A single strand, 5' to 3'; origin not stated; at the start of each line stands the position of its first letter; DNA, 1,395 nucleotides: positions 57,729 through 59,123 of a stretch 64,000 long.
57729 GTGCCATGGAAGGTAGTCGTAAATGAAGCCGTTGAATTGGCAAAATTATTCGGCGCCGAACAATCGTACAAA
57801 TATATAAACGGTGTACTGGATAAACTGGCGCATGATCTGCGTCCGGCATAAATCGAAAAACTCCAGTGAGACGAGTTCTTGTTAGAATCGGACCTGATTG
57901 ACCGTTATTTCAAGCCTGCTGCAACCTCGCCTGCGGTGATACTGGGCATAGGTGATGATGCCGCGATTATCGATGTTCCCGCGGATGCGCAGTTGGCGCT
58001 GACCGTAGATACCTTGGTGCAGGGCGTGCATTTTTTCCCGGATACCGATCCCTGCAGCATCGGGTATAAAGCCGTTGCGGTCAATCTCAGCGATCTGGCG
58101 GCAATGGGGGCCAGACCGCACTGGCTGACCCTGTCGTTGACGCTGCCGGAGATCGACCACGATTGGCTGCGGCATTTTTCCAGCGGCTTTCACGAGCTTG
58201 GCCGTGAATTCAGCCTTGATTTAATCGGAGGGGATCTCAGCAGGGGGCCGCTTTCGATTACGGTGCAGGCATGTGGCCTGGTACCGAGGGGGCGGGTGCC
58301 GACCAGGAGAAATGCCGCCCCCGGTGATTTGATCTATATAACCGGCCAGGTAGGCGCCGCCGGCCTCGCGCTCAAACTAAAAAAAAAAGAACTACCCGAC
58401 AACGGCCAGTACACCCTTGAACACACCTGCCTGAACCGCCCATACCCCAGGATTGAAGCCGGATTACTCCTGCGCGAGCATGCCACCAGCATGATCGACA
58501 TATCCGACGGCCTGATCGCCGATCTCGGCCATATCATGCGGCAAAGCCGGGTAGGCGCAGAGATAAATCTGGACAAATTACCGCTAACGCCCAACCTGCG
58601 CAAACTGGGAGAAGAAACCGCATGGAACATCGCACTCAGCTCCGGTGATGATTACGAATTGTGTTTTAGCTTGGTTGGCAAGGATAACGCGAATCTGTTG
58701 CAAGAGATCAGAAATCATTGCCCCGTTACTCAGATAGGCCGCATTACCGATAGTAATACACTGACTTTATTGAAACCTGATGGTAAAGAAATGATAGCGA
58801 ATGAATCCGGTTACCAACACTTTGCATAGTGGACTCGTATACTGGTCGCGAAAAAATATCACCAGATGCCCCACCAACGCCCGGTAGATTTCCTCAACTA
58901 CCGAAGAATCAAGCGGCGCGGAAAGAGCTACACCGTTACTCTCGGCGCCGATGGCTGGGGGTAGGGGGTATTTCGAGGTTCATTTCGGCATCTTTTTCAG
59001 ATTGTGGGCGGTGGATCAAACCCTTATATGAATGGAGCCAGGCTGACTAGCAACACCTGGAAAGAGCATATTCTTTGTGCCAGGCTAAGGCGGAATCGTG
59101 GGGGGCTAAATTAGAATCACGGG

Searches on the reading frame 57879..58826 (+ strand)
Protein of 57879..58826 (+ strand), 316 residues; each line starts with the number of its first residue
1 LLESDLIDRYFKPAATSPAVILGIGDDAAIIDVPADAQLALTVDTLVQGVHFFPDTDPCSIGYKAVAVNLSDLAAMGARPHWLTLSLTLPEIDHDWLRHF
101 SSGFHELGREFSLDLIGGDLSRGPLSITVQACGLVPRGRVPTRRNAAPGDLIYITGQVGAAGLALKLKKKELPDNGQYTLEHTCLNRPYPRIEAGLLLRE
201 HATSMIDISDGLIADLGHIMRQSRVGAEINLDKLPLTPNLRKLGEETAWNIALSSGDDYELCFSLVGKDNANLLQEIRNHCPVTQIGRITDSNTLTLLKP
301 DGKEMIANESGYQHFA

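Call 23: find_related_loci(query=window:57879-58826:+, collection=genome_contigs, flank=8000)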
Query window:57879-58826:+ (316 aa) in genome_contigs; peptide patterns used: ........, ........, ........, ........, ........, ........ (x = any residue, [..] = any of these).
207 stretches matched a pattern; 44 encode a relative of the query (tblastn E <= 1e-3); 44 distinct loci.
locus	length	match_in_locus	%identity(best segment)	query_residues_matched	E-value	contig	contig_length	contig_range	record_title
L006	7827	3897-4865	44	1-315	1e-79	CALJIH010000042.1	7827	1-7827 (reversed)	MAG: uncultured Cocleimonas sp. isolate R1_Bin_Bin_202_1 genome assembly, contig: c_000001243373, whole genome shotgun s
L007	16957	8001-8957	45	1-316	2e-79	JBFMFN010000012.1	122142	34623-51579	MAG: Pseudomonadota bacterium isolate MAG272 MAG272_12, whole genome shotgun sequence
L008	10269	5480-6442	46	3-315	4e-79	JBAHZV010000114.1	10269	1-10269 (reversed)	MAG: Psychromonas sp. isolate bin.13a k141_104545, whole genome shotgun sequence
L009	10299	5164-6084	48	3-316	4e-79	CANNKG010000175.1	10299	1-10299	MAG: Methylococcaceae bacterium isolate ZH-Oct18-51 genome assembly, contig: ZH-Oct18-C6682, whole genome shotgun sequen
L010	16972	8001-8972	46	1-315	3e-78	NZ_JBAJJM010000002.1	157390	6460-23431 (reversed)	Mannheimia indoligenes strain M14.4 cont22, whole genome shotgun sequence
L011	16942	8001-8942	43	3-315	8e-74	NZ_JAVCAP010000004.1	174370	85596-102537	Methylophilus aquaticus strain VKM B-3159 platanus_K_default_4, whole genome shotgun sequence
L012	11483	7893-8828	45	3-315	2e-73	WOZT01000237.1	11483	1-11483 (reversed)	MAG: Gammaproteobacteria bacterium isolate WOFB31 NODE_2321_length_11483_cov_142.670371, whole genome shotgun sequence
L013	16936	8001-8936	45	3-315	5e-73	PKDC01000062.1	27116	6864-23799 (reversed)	MAG: Proteobacteria bacterium isolate Gammapro7 c_000000000725, whole genome shotgun sequence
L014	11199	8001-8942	44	3-315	8e-73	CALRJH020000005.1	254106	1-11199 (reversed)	MAG: Acidovorax caeni isolate JJ-JE53-10-7-m1-bin255 genome assembly, contig: JJ-RD922-193-C11, whole genome shotgun seq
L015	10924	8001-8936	45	3-315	9e-72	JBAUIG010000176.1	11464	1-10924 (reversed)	MAG: Candidatus Macondimonas sp. isolate MFD03254_ilm_asm_bin7 k127_54479, whole genome shotgun sequence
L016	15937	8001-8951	44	1-315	1e-71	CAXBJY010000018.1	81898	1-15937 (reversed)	MAG TPA_asm: uncultured Gammaproteobacteria bacterium isolate ERR2762122_concoct_79 genome assembly, contig: ERZ3421826.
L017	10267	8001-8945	41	3-315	1e-69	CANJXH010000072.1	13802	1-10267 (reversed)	MAG: Betaproteobacteria bacterium isolate RH-23may17-749 genome assembly, contig: RH-23may17-C12361-p2, whole genome sho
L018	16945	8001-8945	42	3-315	2e-67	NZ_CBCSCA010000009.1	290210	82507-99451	Bordetella sputigena strain CIP111201T isolate CIP111201T NODE_0009, whole genome shotgun sequence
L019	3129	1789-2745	42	1-316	3e-67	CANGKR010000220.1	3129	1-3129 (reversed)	MAG: Comamonadaceae bacterium isolate Jr-28jun17-200 genome assembly, contig: Jr-28jun17-C51222, whole genome shotgun se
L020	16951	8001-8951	42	1-316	4e-66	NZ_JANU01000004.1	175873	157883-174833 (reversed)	Caenimonas sp. SL110 SL110.Contig4, whole genome shotgun sequence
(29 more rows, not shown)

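Call 41: find_related_loci(query=window:57879-58826:+, collection=metagenome_contigs, flank=6000)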
Query window:57879-58826:+ (316 aa) in metagenome_contigs; peptide patterns used: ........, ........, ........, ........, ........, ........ (x = any residue, [..] = any of these).
299 stretches matched a pattern; 43 encode a relative of the query (tblastn E <= 1e-3); 43 distinct loci.
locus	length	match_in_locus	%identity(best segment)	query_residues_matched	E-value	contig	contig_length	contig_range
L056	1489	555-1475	51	3-306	2e-94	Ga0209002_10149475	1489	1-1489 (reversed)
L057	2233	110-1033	47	3-316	6e-86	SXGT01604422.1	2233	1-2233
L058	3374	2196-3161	44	3-315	9e-83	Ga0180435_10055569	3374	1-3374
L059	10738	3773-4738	43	3-316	9e-82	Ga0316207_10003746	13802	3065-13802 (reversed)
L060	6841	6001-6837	46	3-273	3e-74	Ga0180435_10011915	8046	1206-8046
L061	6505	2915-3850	45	3-315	6e-74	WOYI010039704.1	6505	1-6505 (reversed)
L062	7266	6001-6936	45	3-315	3e-73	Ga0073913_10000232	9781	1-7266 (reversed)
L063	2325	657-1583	44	1-316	4e-74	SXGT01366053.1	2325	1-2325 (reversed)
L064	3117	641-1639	42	1-316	4e-71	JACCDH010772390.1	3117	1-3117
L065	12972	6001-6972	43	1-316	5e-68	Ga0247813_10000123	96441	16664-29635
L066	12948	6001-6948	42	3-316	1e-67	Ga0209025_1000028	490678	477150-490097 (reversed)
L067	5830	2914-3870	42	1-316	5e-67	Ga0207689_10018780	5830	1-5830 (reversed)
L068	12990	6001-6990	42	1-316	1e-66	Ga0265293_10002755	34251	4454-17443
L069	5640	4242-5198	42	1-316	2e-66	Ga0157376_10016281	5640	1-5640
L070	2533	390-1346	41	1-316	3e-66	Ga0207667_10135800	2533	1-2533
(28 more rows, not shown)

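Call 56: find_homologous_proteins(query=window:57879-58826:+, max_evalue=1e-60)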
Query window:57879-58826:+ (316 aa): 5184 proteins with E <= 1e-60 among 8000 candidates; the best 120 are listed.
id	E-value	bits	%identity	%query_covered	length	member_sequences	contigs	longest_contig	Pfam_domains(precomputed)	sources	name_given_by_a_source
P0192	9.8e-211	717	100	100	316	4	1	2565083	PF00586.30,PF02769.28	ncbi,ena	-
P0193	5.8e-135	468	69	99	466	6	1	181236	PF00586.30,PF01029.24,PF02769.28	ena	-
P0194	3.5e-122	426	61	99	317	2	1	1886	PF00586.30,PF02769.28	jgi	-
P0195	4.3e-104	366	61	88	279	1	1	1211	PF00586.30,PF02769.28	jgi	-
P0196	2.1e-95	338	54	99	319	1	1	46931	PF00586.30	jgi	jgi:thiamine-monophosphate kinase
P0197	9.2e-94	332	50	100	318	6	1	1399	PF00586.30,PF02769.28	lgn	-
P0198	1.3e-93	332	52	100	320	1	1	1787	PF00586.30,PF02769.28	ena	-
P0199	2.3e-93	331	61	81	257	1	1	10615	PF00586.30,PF02769.28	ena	-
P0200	3.5e-93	330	51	99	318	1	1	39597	PF00586.30,PF02769.28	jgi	jgi:thiamine-monophosphate kinase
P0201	3.0e-92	327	53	99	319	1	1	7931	PF00586.30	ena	-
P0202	3.5e-92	327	52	99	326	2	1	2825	PF00586.30,PF02769.28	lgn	-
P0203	5.4e-92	326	52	99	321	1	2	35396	PF00586.30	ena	-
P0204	7.0e-92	326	52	99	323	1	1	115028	PF00586.30,PF02769.28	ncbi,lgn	-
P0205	7.6e-92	326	53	99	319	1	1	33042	PF00586.30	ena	-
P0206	1.0e-91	326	53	99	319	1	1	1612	PF00586.30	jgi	-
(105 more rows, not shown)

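Call 57: find_encoding_contigs(protein=P0193, flank=9000, max_places=2)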
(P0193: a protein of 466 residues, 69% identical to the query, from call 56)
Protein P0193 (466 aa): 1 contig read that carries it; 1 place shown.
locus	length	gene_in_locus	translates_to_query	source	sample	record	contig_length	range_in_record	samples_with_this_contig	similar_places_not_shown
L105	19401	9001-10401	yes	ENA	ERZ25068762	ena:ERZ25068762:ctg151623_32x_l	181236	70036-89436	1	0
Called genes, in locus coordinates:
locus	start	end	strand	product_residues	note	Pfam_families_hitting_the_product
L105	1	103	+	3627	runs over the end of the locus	PF13517:FG-GAP_3 (faint), PF16184:Cadherin_3, PF01839:FG-GAP (weak), PF14312:FG-GAP_2 (faint), PF01839:FG-GAP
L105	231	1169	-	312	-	PF25145:NfeD1b_N (weak), PF01343:Peptidase_S49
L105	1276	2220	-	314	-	PF01479:S4, PF00849:PseudoU_synth_2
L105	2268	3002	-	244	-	PF01048:PNP_UDP_1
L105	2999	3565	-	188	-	PF00156:Pribosyltran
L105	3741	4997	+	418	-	PF00464:SHMT, PF00155:Aminotran_1_2 (weak)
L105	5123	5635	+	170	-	PF22811:Zn_ribbon_NrdR, PF03477:ATP-cone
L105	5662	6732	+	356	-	PF00383:dCMP_cyt_deam_1, PF01872:RibD_C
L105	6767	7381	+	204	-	PF00677:Lum_binding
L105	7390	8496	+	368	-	PF00926:DHBP_synthase, PF00925:GTP_cyclohydro2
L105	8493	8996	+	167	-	PF00885:DMRL_synthase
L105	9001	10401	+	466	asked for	PF01029:NusB, PF00586:AIRS, PF02769:AIRS_C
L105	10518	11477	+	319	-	PF02289:MCH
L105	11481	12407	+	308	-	PF02655:ATP-grasp_3 (weak), PF08443:RimK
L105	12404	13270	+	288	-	PF01874:CitG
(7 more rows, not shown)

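Call 58: find_encoding_contigs(protein=P0192, flank=6000, max_places=3)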
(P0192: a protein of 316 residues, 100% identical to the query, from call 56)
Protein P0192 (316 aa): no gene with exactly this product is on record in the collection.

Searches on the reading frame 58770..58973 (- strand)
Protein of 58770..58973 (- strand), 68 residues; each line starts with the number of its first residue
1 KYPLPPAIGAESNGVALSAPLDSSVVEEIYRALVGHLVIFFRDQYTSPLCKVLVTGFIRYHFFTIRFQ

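Call 60: search_protein_families(library=pfam, proteins=[window:58770-58973:-], max_evalue=10)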
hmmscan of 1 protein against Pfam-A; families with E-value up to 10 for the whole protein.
seq(68 aa): 1 family
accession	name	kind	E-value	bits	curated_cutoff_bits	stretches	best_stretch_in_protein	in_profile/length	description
PF02668.22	TauD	-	7.4e-06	26.5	27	1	2-46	3-47/267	Taurine catabolism dioxygenase TauD, TfdA family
